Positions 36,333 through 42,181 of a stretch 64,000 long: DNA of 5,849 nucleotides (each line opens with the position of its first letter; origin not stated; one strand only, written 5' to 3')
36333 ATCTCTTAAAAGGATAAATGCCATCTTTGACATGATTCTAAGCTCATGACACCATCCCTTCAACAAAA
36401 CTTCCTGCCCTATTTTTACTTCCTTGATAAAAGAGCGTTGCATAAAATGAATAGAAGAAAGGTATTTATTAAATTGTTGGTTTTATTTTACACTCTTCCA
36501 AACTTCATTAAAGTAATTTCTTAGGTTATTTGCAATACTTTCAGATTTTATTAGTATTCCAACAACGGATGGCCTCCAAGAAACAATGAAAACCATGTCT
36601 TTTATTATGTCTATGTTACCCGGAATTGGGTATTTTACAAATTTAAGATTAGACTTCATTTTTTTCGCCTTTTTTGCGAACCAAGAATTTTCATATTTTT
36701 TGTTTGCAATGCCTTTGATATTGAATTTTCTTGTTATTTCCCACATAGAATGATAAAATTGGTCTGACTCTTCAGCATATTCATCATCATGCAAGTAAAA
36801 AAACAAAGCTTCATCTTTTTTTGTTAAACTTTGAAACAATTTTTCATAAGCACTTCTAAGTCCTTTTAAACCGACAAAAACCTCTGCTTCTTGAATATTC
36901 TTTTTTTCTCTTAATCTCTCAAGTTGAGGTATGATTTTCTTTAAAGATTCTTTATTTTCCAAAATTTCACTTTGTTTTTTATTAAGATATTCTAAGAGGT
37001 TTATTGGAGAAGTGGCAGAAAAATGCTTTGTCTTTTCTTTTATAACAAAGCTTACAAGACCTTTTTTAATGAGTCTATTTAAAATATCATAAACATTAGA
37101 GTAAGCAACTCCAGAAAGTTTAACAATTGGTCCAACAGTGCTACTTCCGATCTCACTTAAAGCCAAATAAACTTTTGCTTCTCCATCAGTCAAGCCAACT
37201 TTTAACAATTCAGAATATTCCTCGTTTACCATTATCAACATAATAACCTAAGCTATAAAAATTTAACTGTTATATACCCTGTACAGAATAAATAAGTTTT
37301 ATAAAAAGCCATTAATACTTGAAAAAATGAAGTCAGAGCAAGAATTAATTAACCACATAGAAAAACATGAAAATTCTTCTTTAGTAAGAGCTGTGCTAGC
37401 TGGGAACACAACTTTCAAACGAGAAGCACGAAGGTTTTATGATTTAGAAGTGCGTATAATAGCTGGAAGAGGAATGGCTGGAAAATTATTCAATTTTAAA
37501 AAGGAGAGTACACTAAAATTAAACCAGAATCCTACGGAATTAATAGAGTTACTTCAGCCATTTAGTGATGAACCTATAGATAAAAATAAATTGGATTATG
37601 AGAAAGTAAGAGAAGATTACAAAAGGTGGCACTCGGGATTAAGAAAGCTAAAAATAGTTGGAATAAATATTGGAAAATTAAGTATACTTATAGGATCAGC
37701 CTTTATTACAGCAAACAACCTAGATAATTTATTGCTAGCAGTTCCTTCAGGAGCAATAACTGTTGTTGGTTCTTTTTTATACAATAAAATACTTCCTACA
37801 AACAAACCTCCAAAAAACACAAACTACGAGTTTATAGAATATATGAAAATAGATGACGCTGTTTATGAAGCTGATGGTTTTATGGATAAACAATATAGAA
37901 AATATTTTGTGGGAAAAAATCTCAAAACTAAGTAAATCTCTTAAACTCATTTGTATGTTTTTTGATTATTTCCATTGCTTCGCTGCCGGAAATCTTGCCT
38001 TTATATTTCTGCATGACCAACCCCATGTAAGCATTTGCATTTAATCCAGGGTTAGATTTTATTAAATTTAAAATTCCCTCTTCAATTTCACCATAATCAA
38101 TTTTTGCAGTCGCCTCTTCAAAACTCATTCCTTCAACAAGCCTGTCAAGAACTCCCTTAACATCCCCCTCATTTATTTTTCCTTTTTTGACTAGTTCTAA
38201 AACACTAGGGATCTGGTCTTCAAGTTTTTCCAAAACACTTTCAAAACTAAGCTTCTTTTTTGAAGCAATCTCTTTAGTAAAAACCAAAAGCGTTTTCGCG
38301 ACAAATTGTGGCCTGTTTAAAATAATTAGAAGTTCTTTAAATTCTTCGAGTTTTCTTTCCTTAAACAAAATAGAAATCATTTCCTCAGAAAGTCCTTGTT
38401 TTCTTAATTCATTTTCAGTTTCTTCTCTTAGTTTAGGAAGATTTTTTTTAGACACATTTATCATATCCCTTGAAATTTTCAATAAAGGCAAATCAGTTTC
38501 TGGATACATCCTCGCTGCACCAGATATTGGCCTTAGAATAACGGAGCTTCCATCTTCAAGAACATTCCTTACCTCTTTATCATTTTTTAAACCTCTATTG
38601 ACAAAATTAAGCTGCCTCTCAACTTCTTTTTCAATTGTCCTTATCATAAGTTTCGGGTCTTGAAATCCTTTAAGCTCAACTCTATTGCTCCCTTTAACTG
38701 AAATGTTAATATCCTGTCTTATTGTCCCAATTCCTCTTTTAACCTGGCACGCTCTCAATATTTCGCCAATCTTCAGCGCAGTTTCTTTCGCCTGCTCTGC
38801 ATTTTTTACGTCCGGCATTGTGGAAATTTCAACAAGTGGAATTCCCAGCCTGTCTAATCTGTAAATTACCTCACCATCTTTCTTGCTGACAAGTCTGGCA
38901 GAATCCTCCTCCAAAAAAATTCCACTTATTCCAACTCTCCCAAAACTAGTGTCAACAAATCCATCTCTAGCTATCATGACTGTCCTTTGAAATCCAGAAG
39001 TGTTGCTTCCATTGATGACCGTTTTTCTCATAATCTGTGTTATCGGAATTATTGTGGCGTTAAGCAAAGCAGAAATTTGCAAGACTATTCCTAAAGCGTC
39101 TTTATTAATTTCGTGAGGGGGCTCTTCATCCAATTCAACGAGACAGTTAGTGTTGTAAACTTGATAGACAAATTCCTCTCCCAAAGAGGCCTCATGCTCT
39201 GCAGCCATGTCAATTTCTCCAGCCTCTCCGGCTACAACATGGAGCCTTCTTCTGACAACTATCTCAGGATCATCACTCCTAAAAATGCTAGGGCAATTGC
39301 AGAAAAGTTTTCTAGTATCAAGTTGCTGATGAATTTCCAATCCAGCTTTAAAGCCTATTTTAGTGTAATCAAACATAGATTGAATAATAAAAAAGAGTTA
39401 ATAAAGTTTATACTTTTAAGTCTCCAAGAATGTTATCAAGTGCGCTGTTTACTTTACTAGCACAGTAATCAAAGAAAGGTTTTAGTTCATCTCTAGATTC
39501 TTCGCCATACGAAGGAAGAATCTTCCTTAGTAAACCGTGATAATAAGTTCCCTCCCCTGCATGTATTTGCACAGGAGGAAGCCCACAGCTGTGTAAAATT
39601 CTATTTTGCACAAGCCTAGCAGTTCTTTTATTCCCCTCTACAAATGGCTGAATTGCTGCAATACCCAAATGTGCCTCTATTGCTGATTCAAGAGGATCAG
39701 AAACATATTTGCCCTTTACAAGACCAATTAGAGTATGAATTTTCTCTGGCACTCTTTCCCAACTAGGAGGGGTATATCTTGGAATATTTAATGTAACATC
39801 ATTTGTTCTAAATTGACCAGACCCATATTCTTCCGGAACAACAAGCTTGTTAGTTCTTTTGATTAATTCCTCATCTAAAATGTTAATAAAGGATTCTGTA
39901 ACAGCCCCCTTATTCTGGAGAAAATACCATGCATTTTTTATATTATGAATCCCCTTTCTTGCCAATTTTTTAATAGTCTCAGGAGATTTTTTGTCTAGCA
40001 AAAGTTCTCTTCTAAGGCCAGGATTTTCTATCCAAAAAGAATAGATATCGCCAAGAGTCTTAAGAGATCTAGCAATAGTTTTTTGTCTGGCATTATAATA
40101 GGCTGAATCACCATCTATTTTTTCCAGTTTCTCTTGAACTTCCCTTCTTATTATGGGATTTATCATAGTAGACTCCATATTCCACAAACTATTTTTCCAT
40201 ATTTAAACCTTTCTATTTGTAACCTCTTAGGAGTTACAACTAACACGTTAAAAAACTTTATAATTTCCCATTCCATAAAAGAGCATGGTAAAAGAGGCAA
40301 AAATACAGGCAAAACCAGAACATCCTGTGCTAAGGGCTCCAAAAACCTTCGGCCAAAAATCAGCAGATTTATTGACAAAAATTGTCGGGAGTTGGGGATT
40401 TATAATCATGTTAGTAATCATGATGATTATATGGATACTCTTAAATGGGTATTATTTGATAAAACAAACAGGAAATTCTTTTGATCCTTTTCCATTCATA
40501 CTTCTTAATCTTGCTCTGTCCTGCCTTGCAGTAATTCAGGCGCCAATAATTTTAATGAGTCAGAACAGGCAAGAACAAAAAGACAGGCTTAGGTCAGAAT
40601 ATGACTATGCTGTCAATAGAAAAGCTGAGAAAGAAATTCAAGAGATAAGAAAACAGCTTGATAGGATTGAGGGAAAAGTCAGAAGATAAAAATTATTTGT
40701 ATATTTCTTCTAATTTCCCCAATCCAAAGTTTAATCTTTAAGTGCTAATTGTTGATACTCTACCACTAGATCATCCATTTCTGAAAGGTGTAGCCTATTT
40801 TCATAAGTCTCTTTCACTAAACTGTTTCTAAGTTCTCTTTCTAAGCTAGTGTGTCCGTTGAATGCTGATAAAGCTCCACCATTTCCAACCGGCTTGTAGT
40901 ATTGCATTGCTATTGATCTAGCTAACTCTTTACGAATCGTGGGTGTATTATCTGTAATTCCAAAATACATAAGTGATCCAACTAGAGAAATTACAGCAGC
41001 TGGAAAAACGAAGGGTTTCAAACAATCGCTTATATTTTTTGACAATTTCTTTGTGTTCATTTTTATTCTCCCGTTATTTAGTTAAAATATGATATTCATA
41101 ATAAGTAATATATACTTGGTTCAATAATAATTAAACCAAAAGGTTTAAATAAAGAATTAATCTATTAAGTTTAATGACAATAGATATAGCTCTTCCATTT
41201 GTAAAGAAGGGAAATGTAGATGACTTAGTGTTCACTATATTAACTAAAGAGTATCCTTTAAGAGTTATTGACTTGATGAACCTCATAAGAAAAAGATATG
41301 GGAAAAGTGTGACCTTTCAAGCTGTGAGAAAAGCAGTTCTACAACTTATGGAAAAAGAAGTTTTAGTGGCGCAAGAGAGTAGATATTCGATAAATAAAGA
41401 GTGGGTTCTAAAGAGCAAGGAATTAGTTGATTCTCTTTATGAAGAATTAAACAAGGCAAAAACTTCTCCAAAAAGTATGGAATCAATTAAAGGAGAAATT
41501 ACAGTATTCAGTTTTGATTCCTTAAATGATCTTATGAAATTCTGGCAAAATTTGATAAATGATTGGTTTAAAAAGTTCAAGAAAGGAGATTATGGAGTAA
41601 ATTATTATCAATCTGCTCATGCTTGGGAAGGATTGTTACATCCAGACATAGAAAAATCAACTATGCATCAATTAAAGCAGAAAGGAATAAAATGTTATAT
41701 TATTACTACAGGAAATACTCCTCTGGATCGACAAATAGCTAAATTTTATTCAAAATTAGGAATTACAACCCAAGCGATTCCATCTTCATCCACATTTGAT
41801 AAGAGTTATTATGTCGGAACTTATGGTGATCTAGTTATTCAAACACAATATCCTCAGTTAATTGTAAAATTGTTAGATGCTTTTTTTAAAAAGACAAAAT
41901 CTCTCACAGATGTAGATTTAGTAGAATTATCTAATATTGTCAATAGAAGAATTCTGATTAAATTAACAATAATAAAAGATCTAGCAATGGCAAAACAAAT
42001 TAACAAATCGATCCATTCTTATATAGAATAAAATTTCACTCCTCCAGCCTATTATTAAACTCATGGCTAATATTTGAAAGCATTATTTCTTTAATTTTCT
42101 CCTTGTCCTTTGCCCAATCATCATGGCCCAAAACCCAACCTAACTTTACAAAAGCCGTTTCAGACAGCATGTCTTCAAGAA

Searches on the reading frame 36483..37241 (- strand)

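Call 15: search_protein_families(library=ncbifam, proteins=[window:36483-37241:-], max_evalue=0.001)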
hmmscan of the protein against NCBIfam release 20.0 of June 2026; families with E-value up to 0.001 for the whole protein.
window:36483-37241:- (252 aa): 3 families
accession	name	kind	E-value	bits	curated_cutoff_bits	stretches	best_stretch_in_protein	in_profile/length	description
NF047390.1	TransRegTrmBL1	equivalog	1.8e-11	43.6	650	1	7-123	5-117/341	HTH-type sugar sensing transcriptional regulator TrmBL1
NF040851.1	tran_reg_TrmB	equivalog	3.6e-08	32.9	600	1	8-116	7-111/338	HTH-type sugar-sensing transcriptional regulator TrmB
NF041141.1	tran_reg_TrmBL2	equivalog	1.7e-05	24.5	530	1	7-107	4-106/264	HTH-type transcriptional regulator TrmBL2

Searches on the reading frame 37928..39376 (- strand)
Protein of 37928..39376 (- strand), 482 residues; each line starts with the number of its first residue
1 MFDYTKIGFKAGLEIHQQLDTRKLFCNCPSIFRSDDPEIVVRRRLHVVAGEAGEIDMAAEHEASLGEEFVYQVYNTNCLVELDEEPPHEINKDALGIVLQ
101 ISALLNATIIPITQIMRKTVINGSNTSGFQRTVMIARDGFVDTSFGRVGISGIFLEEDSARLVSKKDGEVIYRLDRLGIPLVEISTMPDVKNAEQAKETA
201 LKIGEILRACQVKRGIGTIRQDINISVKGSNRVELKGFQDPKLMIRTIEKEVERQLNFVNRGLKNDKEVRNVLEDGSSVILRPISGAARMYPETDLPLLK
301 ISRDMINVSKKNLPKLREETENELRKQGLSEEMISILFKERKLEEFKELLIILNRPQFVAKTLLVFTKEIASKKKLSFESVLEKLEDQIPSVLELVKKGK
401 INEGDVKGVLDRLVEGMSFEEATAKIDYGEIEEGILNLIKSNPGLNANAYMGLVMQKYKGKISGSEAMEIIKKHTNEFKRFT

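Call 15: search_protein_families(library=ncbifam, proteins=[window:37928-39376:-], max_evalue=0.001)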
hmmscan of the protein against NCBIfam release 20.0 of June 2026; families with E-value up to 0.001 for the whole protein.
window:37928-39376:- (482 aa): 8 families
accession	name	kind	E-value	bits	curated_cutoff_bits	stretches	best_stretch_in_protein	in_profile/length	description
NF003107.0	PRK04028.1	equivalog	1.2e-139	466.6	456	2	2-259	4-264/630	Glu-tRNA(Gln) amidotransferase subunit GatE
TIGR00134.1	gatE_arch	equivalog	2.2e-124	416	319.55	2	1-260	1-263/622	Glu-tRNA(Gln) amidotransferase subunit GatE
NF004012.0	PRK05477.1-2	equivalog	2e-48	165.4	338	1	90-474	53-477/481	Asp-tRNA(Asn)/Glu-tRNA(Gln) amidotransferase subunit GatB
TIGR00133.1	gatB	equivalog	5.5e-45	153.8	314.8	1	87-473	51-478/481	Asp-tRNA(Asn)/Glu-tRNA(Gln) amidotransferase subunit GatB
NF004014.0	PRK05477.1-4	equivalog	4.6e-29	101.5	414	1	90-473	51-472/475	Asp-tRNA(Asn)/Glu-tRNA(Gln) amidotransferase subunit GatB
NF004015.0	PRK05477.1-5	equivalog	4.4e-25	88.3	628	1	135-418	111-412/488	Asp-tRNA(Asn)/Glu-tRNA(Gln) amidotransferase subunit GatB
NF004011.1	PRK05477.1-1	equivalog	3.8e-23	82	680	1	89-416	50-397/475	Asp-tRNA(Asn)/Glu-tRNA(Gln) amidotransferase subunit GatB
NF004013.0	PRK05477.1-3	equivalog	1.6e-20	73.1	653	1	90-418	65-425/501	Asp-tRNA(Asn)/Glu-tRNA(Gln) amidotransferase subunit GatB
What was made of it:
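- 37928..39376 (-): gatE (482 aa, short form), 2.7 kb downstream of gatD on the same strand. NF003107 466.6 bits (cutoff 456), matched in two stretches of a 630-position profile (call 15).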

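Call 55: search_protein_families(library=pfam, proteins=[window:37928-39376:-], max_evalue=0.01)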
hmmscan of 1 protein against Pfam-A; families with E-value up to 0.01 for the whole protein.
window:37928-39376:- (482 aa): 2 families
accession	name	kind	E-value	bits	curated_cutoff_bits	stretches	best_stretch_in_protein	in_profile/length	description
PF02934.20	GatB_N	-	1.4e-50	172.5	23.4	1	10-306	2-276/277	GatB/GatE catalytic domain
PF02637.23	GatB_Yqey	-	1.4e-06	28.7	27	1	346-473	3-146/148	GatB domain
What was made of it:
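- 37928..39376 (-): Pfam finds GatB_N + GatB_Yqey only (call 55).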

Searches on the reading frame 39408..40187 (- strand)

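Call 15: search_protein_families(library=ncbifam, proteins=[window:39408-40187:-], max_evalue=0.001)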
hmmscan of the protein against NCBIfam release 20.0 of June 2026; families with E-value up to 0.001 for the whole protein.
window:39408-40187:- (259 aa): 2 families
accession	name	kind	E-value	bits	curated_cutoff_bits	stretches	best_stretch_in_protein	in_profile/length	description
NF041381.1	XopAC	subfamily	2.6e-06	26.4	450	1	164-208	377-421/451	XopAC/AvrAC family type III secretion system effector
TIGR02613.1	mob_myst_B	hypoth_equivalog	1.4e-05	25.1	124.4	1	81-212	29-155/186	mobile mystery protein B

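Call 25: search_protein_families(library=pfam, proteins=[window:39408-40187:-], max_evalue=0.01)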
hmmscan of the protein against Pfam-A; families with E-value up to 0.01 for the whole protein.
window:39408-40187:- (259 aa): 1 family
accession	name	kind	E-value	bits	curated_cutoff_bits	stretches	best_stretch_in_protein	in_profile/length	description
PF02661.23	Fic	-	1.3e-14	55.2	24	1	104-198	2-93/93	Fic/DOC family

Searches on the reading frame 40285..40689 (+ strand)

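Call 15: search_protein_families(library=ncbifam, proteins=[window:40285-40689:+], max_evalue=0.001)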
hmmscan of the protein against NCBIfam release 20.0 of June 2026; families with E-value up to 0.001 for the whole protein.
window:40285-40689:+ (134 aa): 0 families

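Call 25: search_protein_families(library=pfam, proteins=[window:40285-40689:+], max_evalue=0.01)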
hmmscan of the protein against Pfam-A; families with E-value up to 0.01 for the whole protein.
window:40285-40689:+ (134 aa): 1 family
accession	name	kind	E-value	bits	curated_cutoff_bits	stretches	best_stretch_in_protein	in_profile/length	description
PF06210.16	DUF1003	-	1.4e-35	122.1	27.4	1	34-131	1-95/103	Protein of unknown function (DUF1003)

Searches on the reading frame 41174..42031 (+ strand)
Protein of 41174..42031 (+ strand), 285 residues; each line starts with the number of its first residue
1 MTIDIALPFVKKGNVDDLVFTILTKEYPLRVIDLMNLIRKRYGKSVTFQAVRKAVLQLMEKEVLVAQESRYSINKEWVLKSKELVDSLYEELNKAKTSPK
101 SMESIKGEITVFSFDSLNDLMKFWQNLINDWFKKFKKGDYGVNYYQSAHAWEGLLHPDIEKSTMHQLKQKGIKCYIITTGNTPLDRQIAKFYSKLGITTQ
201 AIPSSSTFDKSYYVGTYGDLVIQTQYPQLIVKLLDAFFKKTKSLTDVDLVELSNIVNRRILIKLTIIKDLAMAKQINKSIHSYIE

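Call 15: search_protein_families(library=ncbifam, proteins=[window:41174-42031:+], max_evalue=0.001)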
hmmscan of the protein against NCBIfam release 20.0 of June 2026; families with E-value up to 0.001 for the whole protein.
window:41174-42031:+ (285 aa): 0 families

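Call 25: search_protein_families(library=pfam, proteins=[window:41174-42031:+], max_evalue=0.01)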
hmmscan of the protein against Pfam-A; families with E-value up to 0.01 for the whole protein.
window:41174-42031:+ (285 aa): 1 family
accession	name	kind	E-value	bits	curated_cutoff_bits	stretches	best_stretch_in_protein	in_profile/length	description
PF00702.32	Hydrolase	-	0.00053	20.9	26.4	1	94-190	52-133/191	haloacid dehalogenase-like hydrolase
